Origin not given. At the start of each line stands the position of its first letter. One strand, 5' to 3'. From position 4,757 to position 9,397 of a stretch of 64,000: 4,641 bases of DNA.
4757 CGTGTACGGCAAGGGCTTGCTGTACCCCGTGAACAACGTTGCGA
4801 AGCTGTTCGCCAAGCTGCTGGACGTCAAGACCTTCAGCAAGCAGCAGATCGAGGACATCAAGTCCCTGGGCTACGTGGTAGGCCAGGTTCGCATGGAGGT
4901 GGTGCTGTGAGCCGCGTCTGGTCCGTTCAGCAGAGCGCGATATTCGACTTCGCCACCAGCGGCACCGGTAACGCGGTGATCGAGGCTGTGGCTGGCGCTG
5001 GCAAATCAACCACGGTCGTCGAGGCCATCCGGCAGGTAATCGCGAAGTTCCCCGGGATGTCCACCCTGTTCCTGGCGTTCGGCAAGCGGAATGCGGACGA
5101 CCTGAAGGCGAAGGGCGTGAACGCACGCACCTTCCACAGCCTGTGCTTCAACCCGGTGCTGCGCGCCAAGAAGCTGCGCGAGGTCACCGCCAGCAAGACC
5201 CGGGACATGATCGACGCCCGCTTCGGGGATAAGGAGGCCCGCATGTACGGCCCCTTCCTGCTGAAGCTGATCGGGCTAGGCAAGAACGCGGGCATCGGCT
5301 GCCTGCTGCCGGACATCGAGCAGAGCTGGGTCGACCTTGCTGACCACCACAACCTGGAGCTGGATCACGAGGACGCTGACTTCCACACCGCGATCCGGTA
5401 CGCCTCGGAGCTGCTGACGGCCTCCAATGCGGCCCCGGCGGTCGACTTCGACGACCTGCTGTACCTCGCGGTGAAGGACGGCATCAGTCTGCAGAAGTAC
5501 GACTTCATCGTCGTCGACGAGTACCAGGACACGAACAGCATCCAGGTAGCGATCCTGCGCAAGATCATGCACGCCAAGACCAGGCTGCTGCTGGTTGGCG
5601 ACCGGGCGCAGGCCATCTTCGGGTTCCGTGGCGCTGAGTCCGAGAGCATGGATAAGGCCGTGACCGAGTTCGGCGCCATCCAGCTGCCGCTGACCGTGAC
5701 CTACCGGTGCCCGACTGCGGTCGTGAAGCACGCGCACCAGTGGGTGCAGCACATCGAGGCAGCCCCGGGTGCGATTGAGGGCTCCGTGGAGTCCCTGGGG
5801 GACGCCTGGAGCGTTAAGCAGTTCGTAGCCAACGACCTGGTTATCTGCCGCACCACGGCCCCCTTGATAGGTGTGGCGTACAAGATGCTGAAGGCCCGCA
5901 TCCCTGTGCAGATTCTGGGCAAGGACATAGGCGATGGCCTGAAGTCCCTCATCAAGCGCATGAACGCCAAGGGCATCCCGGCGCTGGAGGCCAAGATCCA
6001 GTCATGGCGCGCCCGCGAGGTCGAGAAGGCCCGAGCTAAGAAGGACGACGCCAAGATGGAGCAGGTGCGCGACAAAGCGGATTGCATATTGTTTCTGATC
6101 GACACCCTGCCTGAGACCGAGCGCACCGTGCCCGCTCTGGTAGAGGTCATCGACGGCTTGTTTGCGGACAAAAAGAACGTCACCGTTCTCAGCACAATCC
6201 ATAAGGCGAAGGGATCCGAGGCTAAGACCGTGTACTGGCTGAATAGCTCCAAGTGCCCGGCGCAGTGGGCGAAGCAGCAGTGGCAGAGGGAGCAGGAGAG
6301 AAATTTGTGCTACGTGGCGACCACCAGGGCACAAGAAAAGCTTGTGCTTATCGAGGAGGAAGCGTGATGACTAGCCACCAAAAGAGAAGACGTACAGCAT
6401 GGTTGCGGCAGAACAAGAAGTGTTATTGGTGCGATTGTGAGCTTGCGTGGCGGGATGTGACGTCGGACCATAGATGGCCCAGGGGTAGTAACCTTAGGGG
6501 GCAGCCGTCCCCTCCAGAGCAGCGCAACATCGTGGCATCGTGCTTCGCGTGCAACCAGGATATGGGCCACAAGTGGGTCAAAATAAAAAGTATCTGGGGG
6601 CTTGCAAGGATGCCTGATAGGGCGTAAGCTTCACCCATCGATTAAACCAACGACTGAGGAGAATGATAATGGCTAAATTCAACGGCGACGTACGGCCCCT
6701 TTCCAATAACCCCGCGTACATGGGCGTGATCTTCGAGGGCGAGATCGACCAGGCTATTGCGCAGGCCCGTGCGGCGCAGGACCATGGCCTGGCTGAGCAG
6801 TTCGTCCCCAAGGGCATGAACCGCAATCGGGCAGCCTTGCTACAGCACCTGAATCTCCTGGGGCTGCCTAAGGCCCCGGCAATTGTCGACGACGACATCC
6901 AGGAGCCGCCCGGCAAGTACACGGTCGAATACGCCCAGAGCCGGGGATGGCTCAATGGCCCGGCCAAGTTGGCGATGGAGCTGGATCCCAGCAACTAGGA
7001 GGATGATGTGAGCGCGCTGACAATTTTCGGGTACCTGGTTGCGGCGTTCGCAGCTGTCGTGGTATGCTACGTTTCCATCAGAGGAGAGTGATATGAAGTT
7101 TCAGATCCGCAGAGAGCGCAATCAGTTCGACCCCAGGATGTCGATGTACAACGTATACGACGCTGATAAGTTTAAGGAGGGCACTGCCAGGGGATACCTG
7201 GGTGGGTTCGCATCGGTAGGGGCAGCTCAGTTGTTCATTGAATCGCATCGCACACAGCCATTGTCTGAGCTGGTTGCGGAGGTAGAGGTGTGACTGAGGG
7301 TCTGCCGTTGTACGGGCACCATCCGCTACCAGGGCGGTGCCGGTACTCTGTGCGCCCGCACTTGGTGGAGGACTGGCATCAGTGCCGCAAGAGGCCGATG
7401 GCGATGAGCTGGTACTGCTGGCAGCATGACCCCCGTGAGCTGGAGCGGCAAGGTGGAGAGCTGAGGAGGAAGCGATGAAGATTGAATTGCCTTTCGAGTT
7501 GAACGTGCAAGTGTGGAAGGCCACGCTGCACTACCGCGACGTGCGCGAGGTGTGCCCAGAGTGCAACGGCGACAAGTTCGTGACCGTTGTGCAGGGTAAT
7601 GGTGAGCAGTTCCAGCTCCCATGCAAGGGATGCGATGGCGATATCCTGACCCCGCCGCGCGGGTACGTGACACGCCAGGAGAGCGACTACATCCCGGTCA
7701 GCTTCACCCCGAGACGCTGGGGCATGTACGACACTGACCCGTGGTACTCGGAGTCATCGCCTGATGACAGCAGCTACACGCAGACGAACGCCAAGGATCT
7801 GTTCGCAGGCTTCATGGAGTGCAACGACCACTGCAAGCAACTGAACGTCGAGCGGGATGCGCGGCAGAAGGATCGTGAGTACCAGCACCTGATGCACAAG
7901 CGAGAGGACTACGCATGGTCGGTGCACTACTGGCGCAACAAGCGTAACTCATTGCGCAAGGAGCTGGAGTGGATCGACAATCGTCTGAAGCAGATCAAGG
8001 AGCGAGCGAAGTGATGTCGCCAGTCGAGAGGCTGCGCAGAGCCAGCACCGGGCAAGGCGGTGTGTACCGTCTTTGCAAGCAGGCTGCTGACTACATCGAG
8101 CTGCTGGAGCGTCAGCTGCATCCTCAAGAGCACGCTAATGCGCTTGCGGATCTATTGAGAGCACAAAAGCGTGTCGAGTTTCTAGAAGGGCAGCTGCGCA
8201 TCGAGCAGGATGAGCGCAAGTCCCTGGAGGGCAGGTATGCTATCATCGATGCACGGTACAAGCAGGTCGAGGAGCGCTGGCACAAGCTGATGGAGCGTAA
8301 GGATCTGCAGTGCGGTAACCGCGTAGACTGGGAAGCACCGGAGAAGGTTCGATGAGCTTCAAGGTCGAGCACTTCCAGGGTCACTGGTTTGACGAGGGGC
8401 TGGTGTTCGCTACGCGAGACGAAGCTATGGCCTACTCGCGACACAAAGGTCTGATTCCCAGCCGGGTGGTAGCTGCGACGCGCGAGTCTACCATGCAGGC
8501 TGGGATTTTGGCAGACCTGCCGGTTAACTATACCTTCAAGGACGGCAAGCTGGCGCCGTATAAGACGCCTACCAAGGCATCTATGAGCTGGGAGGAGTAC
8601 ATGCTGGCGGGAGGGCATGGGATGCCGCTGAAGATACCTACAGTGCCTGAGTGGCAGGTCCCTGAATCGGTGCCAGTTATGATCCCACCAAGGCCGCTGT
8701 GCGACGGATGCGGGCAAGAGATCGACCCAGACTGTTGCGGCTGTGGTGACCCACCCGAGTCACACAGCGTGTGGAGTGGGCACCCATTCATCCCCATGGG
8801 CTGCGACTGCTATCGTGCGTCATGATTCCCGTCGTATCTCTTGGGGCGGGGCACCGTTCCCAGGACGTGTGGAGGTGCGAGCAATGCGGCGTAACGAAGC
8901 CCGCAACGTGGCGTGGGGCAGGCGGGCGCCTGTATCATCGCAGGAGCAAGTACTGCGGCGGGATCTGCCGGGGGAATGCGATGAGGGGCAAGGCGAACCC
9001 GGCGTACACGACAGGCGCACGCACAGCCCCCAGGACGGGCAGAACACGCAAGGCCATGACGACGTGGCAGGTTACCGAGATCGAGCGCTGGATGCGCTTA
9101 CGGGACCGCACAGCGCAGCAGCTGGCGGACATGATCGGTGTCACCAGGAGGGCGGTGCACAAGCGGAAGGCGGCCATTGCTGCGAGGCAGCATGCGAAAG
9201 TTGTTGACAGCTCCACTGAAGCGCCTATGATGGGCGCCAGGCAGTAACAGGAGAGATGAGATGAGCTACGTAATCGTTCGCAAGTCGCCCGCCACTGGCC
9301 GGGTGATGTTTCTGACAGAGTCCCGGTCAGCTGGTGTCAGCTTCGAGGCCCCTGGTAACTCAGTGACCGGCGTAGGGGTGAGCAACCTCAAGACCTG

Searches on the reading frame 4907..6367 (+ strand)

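Call 42: search_protein_families(library=pfam, proteins=[window:4907-6367:+], max_evalue=0.01)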
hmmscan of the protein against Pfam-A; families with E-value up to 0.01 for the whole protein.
window:4907-6367:+ (486 aa): 8 families
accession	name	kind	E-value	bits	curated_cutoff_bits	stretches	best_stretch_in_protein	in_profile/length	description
PF00580.27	UvrD-helicase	-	7.7e-25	88.5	23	1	17-254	10-269/271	UvrD/REP helicase N-terminal domain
PF13245.12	AAA_19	-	6.3e-17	62.4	25.1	1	16-240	7-133/134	AAA domain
PF13604.12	AAA_30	-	4.7e-14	53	27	2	8-80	6-77/191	AAA domain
PF13361.12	UvrD_C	-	1.4e-11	44.9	25.6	1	364-482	220-346/350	UvrD-like helicase C-terminal domain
PF01443.25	Viral_helicase1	-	1.1e-10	42.2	21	0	24-81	2-55/228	Viral superfamily 1 RNA helicase core domain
PF13538.12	UvrD_C_2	-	4.9e-10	39.5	27.4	1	428-482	4-52/52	UvrD-like helicase C-terminal domain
PF13086.12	AAA_11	-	0.0027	17.9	27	0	8-47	6-44/257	AAA domain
PF04851.21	ResIII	-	0.0073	16.7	22.5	0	8-60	8-63/164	Type III restriction enzyme, res subunit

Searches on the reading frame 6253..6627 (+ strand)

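Call 78: search_protein_families(library=pfam, proteins=[window:6253-6627:+], max_evalue=0.01)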
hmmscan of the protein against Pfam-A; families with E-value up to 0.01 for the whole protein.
window:6253-6627:+ (124 aa): 1 family
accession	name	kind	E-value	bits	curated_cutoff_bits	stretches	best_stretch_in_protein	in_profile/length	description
PF14279.12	HNH_5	-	0.0043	17.4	27.5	0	91-108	30-47/56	HNH endonuclease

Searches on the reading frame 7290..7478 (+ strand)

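Call 74: search_protein_families(library=pfam, proteins=[window:7290-7478:+], max_evalue=0.05)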
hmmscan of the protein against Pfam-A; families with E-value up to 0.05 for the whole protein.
window:7290-7478:+ (62 aa): 1 family
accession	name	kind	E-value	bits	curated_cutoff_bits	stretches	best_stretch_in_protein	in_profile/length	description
PF13891.11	zf-C3Hc3H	-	0.041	14.6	27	0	30-46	5-21/62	Potential DNA-binding domain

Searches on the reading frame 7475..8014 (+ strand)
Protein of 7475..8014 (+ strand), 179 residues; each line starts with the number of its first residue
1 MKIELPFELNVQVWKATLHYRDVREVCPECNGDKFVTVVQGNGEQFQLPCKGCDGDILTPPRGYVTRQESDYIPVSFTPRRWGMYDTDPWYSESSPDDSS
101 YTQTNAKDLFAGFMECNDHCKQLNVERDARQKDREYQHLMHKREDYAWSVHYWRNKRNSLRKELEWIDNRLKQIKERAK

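Call 41: search_protein_families(library=pfam, proteins=[window:7475-8014:+], max_evalue=0.01)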
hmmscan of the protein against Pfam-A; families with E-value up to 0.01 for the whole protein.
window:7475-8014:+ (179 aa): 2 families
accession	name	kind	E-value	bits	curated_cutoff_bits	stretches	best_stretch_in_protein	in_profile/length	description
PF13005.12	zf-IS66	-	0.00072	20.4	27.3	0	50-77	4-30/46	zinc-finger binding domain of transposase IS66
PF00684.25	DnaJ_CXXCXGXG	-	0.0091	16.7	32.7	0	25-56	16-50/65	DnaJ central domain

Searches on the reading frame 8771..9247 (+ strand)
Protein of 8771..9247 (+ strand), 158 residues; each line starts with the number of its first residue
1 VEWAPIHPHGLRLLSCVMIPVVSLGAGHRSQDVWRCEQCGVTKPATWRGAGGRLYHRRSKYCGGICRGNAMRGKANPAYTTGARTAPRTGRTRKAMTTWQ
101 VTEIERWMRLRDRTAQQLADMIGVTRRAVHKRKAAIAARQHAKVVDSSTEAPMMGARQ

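Call 41: search_protein_families(library=pfam, proteins=[window:8771-9247:+], max_evalue=0.01)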
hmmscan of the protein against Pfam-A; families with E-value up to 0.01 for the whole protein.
window:8771-9247:+ (158 aa): 1 family
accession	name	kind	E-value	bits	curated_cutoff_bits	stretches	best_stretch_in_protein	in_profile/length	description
PF08279.18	HTH_11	-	0.0056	17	25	1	113-131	16-34/55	HTH domain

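Call 53: search_protein_families(library=phrogs, proteins=[window:8771-9247:+], max_evalue=0.001)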
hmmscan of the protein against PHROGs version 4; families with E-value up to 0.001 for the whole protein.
window:8771-9247:+ (158 aa): 1 family
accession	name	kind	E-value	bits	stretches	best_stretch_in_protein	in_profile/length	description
phrog_16925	-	unknown function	0.00046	21.4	1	34-137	6-97/151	-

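Call 80: find_homologous_proteins(query=window:8822-9247:+)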
Query window:8822-9247:+ (141 aa): 6 proteins with E <= 0.001 among 28 candidates.
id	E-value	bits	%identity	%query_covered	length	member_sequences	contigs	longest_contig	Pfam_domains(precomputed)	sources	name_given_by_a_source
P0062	1.6e-63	231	75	99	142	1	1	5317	-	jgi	-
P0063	6.0e-47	177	100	62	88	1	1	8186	-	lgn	-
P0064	2.3e-37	146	58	88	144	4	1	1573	-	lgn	-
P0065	1.2e-33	134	78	62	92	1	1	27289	-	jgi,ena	jgi:hypothetical protein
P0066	8.3e-30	121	82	50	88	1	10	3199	-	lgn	-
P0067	2.3e-24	104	63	62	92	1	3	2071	-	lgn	-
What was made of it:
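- On Dimeric-repressor/activator operator: Only a weak HTH was found, in 8822-9247, and it does not co-occur with the cassette (calls 41, 80).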
